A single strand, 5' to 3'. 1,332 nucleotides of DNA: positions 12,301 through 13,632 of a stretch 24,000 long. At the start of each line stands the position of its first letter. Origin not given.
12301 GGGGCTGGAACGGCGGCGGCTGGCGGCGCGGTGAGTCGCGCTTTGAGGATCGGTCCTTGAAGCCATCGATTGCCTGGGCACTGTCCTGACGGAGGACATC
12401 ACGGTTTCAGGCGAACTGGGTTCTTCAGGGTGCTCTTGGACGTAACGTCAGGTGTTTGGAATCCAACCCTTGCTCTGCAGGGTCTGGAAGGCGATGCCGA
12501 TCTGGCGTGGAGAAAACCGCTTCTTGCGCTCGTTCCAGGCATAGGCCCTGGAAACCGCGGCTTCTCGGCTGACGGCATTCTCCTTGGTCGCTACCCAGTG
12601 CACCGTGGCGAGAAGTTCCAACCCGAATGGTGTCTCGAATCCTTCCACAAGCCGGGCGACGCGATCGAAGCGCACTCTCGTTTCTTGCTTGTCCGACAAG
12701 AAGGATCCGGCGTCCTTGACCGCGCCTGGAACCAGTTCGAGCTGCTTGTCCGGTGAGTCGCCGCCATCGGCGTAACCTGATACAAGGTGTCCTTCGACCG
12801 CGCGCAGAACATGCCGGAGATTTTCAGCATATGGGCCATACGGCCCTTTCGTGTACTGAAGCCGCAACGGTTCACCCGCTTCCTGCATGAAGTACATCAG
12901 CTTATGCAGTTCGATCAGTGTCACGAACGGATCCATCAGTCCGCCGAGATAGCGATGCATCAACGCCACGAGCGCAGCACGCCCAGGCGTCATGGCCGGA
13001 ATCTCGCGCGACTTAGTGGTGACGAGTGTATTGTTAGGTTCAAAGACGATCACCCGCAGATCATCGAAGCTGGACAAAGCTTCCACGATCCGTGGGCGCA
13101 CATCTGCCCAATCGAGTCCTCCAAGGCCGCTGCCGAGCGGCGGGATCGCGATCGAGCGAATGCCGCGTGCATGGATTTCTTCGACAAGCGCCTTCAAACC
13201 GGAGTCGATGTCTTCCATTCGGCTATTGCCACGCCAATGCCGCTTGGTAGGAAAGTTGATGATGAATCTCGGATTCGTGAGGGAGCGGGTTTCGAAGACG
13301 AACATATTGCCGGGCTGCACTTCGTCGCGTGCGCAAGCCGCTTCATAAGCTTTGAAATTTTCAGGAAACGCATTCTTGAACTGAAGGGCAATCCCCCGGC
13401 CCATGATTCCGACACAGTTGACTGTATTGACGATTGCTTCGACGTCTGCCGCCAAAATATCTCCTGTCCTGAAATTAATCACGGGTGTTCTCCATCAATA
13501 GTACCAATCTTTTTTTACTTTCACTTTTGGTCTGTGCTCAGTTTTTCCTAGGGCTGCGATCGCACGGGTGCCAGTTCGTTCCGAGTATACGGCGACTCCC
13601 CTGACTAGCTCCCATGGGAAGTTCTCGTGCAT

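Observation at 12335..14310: Horizontally acquired DarT-DarG module (DNA ADP-ribosylating toxin-antitoxin / anti-phage system) inserted into conserved backbone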

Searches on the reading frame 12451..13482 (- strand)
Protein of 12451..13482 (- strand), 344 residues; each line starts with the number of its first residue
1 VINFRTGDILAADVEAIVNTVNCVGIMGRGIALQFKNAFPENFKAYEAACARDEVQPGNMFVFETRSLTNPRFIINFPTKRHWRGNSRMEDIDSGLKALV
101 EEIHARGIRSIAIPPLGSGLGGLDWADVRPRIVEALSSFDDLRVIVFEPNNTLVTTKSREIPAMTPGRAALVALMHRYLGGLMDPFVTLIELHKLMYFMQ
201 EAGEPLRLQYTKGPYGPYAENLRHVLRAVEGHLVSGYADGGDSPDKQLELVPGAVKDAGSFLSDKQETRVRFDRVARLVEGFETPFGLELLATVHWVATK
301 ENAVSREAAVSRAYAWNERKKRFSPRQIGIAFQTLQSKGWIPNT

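Call 3: search_protein_families(library=pfam, proteins=[window:12451-13482:-], max_evalue=0.01)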
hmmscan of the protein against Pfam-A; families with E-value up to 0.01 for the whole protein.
window:12451-13482:- (344 aa): 1 family
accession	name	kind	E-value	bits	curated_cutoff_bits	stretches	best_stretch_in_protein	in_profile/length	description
PF01661.27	Macro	-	4.3e-26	91.6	22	1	18-130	1-116/118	Macro domain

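Call 4: search_protein_families(library=padloc, proteins=[window:12451-13482:-], max_evalue=0.01)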
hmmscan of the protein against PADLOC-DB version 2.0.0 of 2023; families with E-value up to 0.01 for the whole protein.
window:12451-13482:- (344 aa): 1 family
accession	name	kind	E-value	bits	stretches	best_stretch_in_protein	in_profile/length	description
PDLC02990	DarG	-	2.9e-137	455.5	1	1-338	1-328/329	-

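Call 5: search_protein_families(library=ncbifam, proteins=[window:12451-13482:-], max_evalue=0.01)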
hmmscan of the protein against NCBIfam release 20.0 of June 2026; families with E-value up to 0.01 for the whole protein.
window:12451-13482:- (344 aa): 2 families
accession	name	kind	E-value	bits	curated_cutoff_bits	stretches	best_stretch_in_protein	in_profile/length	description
NF048014.1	antitoxin_DarG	equivalog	4.8e-139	463.3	250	1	2-335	1-338/338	type II toxin-antitoxin system antitoxin DNA ADP-ribosyl glycohydrolase DarG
NF001666.0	PRK00431.2-2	equivalog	6.9e-10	39.1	246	1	2-138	3-136/164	ADP-ribose-binding protein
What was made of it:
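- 12484..12993 (-): darG C-terminal domain (aa 164-333), homologous to the DarT-binding domain of M. tuberculosis DarG. The whole protein matches NCBIfam antitoxin_DarG at 463 bits (cut-off 250) and PADLOC DarG at 2.9e-137 (calls 4, 5).
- On DarTG1 (DarT1-NADAR): Only a Macro domain was found in the partner, with no NADAR hit in Pfam or NCBIfam (calls 3, 5).
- Pfam, PADLOC and NCBIfam equivalog hits are far above cut-off and cover the full length (calls 3-5).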

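Call 7: search_solved_structures(query=window:12451-13482:-, show_alignments=3)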
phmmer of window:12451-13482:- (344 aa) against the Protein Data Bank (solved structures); distinct sequences matched with E-value up to 0.001: 9.
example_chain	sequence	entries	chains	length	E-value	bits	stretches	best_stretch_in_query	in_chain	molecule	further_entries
5m3i_A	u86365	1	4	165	9.5e-51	175.9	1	1-150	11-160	RNase III inhibitor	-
5m31_A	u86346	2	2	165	1.2e-50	175.6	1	1-150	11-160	Appr-1-p processing domain protein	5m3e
7yk3_B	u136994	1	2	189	8.3e-29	103.8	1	164-333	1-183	DNA ADP-ribosyl glycohydrolase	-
7omu_AAA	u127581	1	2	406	1.6e-23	86.4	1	6-139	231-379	Macro domain-containing protein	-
4j5r_A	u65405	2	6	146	0.00013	24.2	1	4-147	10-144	O-acetyl-ADP-ribose deacetylase 1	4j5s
4j5q_A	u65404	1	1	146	0.00013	24.2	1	4-147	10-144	O-acetyl-ADP-ribose deacetylase 1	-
2eee_A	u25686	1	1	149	0.00014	24.1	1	4-147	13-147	Uncharacterized protein C6orf130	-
2l8r_A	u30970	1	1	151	0.00015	24.1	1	4-147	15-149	Uncharacterized protein C6orf130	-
2lgr_A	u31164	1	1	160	0.00018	23.8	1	4-147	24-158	Uncharacterized protein C6orf130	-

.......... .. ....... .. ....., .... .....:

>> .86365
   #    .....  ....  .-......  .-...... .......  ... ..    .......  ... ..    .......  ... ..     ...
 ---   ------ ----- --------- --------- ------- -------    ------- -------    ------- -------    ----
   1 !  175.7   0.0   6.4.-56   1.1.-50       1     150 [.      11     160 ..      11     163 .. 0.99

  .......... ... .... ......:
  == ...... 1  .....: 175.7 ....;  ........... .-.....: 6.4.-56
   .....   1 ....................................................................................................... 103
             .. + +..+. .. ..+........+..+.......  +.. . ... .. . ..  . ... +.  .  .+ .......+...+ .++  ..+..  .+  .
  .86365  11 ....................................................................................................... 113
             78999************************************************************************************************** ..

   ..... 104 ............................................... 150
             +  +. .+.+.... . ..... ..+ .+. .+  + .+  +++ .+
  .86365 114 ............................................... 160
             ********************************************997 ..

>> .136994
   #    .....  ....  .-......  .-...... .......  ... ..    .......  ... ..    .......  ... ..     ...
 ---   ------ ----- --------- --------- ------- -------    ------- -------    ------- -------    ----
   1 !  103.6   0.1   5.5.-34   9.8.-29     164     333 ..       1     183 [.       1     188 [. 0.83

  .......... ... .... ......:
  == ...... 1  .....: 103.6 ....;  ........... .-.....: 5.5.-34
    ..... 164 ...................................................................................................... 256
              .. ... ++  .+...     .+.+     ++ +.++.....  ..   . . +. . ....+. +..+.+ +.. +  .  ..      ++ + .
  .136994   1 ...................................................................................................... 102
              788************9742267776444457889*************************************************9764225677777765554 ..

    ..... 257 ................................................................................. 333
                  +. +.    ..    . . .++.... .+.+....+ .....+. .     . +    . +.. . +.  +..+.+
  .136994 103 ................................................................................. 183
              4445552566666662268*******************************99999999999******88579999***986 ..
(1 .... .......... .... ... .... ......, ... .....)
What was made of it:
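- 12484..12993 (-): PDB 7yk3_B, the chain co-crystallised with DarT, at 8.3e-29 (call 7).
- On DarTG2 (macrodomain-type DarT-DarG toxin-antitoxin): The full-length NF048014 equivalog scores 463 bits against a cut-off of 250 (calls 5, 7).
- The DarG C-terminal domain matches 7yk3_B at 8e-29 (call 7).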

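Call 19: find_homologous_proteins(query=window:12451-13482:-, max_evalue=1e-20)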
Query window:12451-13482:- (344 aa): 8000 proteins with E <= 1e-20 among 8000 candidates; the best 120 are listed.
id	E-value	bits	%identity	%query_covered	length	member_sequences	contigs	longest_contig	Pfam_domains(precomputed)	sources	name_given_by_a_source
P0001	1.6e-223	759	100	97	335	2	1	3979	PF01661.28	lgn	-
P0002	5.0e-207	705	90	100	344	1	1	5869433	PF01661.28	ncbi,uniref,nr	ncbi:type II toxin-antitoxin system antitoxin DNA ADP-ribosyl glycohydrolase DarG [Skermanella prate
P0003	1.2e-198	677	86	100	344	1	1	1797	PF01661.28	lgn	-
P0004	3.5e-198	676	86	99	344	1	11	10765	PF01661.28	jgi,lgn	-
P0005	4.9e-198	675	86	99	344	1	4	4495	PF01661.28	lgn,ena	-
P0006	1.1e-195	667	84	99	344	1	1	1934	PF01661.28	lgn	-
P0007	8.9e-194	661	84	99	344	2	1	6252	PF01661.28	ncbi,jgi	jgi:O-acetyl-ADP-ribose deacetylase (regulator of RNase III)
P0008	2.8e-192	656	83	99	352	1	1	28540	PF01661.28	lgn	-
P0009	2.8e-191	653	84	99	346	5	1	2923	PF01661.28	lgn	-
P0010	2.8e-191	653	84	99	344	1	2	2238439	PF01661.28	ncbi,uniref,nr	ncbi:type II toxin-antitoxin system antitoxin DNA ADP-ribosyl glycohydrolase DarG [Paracoccus versut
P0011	2.9e-191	653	84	99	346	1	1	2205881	PF01661.28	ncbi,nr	ncbi:macro domain-containing protein [Paracoccus versutus]|nr:macro domain-containing protein [Parac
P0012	4.2e-191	652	82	99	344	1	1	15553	PF01661.28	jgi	-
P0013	1.4e-190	651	83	99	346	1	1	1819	PF01661.28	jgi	jgi:O-acetyl-ADP-ribose deacetylase (regulator of RNase III)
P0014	3.7e-190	649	83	99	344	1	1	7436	PF01661.28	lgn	-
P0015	7.5e-190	648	82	99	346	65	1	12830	PF01661.28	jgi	jgi:O-acetyl-ADP-ribose deacetylase (regulator of RNase III)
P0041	1.6e-187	640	82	99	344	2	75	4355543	PF01661.28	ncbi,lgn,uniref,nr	ncbi:conserved hypothetical protein [Rhodospirillum centenum SW]|uniref:Macro domain-containing prot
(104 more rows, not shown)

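Call 21: find_encoding_contigs(protein=P0002, flank=10000, max_places=3)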
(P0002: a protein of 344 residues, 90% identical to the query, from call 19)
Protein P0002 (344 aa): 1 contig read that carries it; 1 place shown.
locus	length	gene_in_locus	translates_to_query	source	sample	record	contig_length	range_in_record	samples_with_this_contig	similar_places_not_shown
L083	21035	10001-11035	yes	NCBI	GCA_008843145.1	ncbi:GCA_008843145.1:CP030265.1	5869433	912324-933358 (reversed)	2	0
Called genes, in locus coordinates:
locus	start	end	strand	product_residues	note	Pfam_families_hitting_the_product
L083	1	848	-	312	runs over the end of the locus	PF28006:HpsJ (weak)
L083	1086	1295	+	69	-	PF00313:CSD, PF08206:OB_RNB (weak)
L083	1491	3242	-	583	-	PF03600:CitMHS, PF02080:TrkA_C, PF00939:Na_sulph_symp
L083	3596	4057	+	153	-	-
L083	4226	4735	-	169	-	-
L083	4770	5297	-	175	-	PF11075:DUF2780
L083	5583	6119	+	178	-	PF20656:MS_N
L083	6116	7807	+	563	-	PF20658:MSG_insertion, PF01274:MS_TIM-barrel, PF20659:MS_C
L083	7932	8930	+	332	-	PF00890:FAD_binding_2 (faint), PF01134:GIDA (faint), PF01266:DAO (faint), PF03486:HI0933_like (faint), PF07992:Pyr_redox_2, PF13454:NAD_binding_9 (faint), PF13738:Pyr_redox_3 (faint)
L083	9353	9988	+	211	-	PF14487:DarT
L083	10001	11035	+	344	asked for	PF01661:Macro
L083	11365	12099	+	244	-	PF03592:Terminase_2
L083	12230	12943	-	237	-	PF00092:VWA, PF06707:DUF1194, PF13519:VWA_2 (weak)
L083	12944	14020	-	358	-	PF00730:HhH-GPD, PF00633:HHH (weak), PF14815:NUDIX_4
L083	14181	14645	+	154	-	PF05258:DciA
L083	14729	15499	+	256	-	PF13098:Thioredoxin_2, PF13462:Thioredoxin_4, PF01323:DSBA (faint)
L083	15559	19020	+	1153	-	PF00005:ABC_tran (faint), PF02463:SMC_N, PF13175:AAA_15 (weak), PF13304:AAA_21 (weak), PF13476:AAA_23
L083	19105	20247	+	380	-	PF01266:DAO, PF13450:NAD_binding_8 (weak)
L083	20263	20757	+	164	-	-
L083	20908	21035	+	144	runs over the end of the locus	PF00571:CBS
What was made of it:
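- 12448..13482 (-): darG, complete gene (344 aa, GTG start). The S. pratensis orthologue is annotated by NCBI as DarG with the same length and start (calls 19, 21).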

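Call 22: find_encoding_contigs(protein=P0041, flank=6000, max_places=3)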
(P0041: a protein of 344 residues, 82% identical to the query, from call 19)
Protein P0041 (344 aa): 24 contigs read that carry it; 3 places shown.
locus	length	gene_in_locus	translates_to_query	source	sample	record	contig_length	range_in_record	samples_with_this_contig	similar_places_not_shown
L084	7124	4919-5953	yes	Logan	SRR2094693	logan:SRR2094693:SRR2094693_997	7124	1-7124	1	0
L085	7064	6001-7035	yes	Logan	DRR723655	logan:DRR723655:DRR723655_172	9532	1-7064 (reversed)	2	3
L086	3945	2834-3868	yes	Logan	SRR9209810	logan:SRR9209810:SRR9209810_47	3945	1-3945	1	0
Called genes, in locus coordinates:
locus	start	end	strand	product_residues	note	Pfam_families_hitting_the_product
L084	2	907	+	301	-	?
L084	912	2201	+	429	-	PF00266:Aminotran_5, PF01212:Beta_elim_lyase (weak)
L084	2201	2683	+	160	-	PF01592:NifU_N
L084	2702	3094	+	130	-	PF01883:FeS_assembly_P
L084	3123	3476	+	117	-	PF01521:Fe-S_biosyn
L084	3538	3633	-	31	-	-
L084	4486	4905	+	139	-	PF14487:DarT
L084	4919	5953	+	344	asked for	PF01661:Macro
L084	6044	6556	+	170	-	PF13518:HTH_28, PF13551:HTH_29, PF13565:HTH_32, PF13592:HTH_33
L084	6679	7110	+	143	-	PF13358:DDE_3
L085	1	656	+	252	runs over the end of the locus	PF02463:SMC_N (weak), PF00005:ABC_tran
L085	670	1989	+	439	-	PF19295:SufBD_N, PF01458:SUFBD_core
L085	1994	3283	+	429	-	PF00266:Aminotran_5, PF01212:Beta_elim_lyase (weak)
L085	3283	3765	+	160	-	PF01592:NifU_N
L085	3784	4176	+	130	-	PF01883:FeS_assembly_P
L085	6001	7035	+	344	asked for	PF01661:Macro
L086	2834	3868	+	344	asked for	PF01661:Macro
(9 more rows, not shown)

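Call 33: find_encoding_contigs(protein=P0008, flank=8000, max_places=2)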
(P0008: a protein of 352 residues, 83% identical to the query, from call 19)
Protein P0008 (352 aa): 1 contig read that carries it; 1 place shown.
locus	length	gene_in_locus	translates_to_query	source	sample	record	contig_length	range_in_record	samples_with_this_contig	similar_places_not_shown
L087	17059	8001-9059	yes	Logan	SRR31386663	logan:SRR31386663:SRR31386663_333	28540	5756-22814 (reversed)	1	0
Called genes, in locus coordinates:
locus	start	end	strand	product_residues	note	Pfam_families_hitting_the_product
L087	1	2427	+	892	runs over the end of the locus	PF02702:KdpD, PF00582:Usp (weak), PF13493:DUF4118, PF13492:GAF_3, PF00512:HisKA, PF02518:HATPase_c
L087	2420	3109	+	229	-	PF00072:Response_reg, PF00486:Trans_reg_C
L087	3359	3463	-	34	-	-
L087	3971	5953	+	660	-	PF12161:HsdM_N, PF02384:N6_Mtase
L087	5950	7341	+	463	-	PF01420:Methylase_S (faint)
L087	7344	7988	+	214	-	PF14487:DarT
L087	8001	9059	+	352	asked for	PF01661:Macro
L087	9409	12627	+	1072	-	PF04313:HSDR_N, PF00270:DEAD, PF04851:ResIII, PF18766:SWI2_SNF2, PF22679:T1R_D3-like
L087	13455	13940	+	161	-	PF06094:GGACT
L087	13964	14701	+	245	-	PF13483:Lactamase_B_3, PF12706:Lactamase_B_2, PF00753:Lactamase_B (weak)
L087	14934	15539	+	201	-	PF00829:Ribosomal_L21p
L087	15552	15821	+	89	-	PF01016:Ribosomal_L27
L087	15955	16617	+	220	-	PF03575:Peptidase_S51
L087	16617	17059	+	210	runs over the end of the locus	PF13302:Acetyltransf_3, PF00583:Acetyltransf_1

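Call 34: find_encoding_contigs(protein=P0004, flank=8000, max_places=3)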
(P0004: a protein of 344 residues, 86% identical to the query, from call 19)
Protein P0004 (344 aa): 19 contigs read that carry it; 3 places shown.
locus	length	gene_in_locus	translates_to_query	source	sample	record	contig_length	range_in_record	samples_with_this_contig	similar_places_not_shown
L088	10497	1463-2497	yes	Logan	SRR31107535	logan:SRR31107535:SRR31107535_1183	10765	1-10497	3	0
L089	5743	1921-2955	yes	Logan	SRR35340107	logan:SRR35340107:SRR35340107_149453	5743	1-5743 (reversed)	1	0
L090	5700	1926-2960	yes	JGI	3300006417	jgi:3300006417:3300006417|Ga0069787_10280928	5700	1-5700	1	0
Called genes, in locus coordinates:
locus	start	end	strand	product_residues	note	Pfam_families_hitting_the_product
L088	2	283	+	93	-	?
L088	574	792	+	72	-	PF12728:HTH_17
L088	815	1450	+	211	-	PF14487:DarT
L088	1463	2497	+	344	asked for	PF01661:Macro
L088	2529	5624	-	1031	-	PF04851:ResIII, PF00270:DEAD (weak), PF19778:RE_endonuc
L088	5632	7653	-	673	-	PF01555:N6_N4_Mtase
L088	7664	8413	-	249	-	PF14335:DUF4391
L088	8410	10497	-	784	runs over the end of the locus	?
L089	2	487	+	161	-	?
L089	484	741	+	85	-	-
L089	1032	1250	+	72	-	PF12728:HTH_17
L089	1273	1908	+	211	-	PF14487:DarT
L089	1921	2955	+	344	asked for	PF01661:Macro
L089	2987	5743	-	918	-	?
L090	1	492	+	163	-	?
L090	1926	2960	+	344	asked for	PF01661:Macro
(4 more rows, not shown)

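Call 35: find_encoding_contigs(protein=P0010, flank=8000, max_places=2)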
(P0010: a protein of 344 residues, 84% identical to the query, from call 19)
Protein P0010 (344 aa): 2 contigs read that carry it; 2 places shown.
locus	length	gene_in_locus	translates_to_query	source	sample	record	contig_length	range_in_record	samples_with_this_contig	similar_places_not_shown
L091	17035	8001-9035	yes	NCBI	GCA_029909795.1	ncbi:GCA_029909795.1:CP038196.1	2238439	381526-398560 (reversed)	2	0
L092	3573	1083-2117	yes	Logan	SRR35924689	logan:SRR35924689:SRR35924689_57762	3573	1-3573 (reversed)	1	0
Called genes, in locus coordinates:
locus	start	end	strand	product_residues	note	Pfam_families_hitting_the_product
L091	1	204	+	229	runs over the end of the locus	PF04335:VirB8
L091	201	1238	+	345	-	PF03524:CagX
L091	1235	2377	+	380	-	PF03743:TrbI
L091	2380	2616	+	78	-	PF10038:DUF2274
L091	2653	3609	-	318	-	PF00248:Aldo_ket_red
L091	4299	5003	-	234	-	-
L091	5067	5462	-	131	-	-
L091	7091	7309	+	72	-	PF12728:HTH_17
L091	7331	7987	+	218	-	PF14487:DarT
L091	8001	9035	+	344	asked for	PF01661:Macro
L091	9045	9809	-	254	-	PF13391:HNH_2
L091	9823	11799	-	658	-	-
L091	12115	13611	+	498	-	PF00665:rve (weak), PF22483:Mu-transpos_C_2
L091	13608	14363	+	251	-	PF01695:IstB_IS21, PF00308:Bac_DnaA (weak)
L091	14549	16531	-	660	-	PF02534:T4SS-DNA_transf, PF10412:TrwB_AAD_bind, PF12696:TraG-D_C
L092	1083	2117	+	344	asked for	PF01661:Macro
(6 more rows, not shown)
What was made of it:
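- Close relatives sit in a type I R-M operon, next to another restriction-modification-type gene set (ResIII helicase/endonuclease plus N6_N4 methylase), and in a region with type IV secretion (T4SS) genes that I read as an integrative conjugative element (calls 33-35). The closest relatives are embedded in type I R-M operons and other defence or mobile contexts (calls 33-35).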

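Call 38: search_protein_families(library=pfam, proteins=[L083:11365-12099:+], max_evalue=0.001)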
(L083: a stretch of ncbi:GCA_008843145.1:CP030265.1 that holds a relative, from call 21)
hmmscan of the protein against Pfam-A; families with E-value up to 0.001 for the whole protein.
L083:11365-12099:+ (244 aa): 1 family
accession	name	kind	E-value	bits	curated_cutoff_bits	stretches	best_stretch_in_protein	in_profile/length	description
PF03592.21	Terminase_2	-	3e-08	34.8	26.1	1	11-78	4-71/141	Terminase small subunit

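Call 44: find_related_loci(query=window:12451-13482:-, collection=metagenome_contigs, flank=4000)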
Query window:12451-13482:- (344 aa) in metagenome_contigs; peptide patterns used: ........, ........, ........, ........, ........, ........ (x = any residue, [..] = any of these).
600 stretches matched a pattern (row limit reached: there are more); 572 encode a relative of the query (tblastn E <= 1e-3); the best 80 are kept; 80 distinct loci.
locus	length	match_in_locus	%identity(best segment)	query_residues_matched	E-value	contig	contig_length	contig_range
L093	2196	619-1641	82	1-341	0e+0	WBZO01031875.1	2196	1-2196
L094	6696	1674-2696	83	1-341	0e+0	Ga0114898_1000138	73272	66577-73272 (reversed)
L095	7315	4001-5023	82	1-341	0e+0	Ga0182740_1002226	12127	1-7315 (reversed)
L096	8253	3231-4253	81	1-341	0e+0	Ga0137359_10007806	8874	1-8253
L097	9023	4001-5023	78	1-341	0e+0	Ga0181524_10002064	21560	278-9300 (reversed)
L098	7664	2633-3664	75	1-344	0e+0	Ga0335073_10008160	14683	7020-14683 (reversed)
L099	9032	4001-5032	75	1-341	0e+0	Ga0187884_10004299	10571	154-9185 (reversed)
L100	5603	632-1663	76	1-341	3e-180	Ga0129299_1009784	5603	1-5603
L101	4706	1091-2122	75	1-341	0e+0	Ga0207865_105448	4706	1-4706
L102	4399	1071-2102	73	1-341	0e+0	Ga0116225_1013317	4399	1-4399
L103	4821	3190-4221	73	1-341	1e-179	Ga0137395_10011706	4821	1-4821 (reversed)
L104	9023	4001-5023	73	1-341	2e-174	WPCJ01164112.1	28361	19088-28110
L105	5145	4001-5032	72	1-341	1e-174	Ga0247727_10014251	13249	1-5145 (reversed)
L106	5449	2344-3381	71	1-343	4e-176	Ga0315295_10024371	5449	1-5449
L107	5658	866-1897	72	1-341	2e-175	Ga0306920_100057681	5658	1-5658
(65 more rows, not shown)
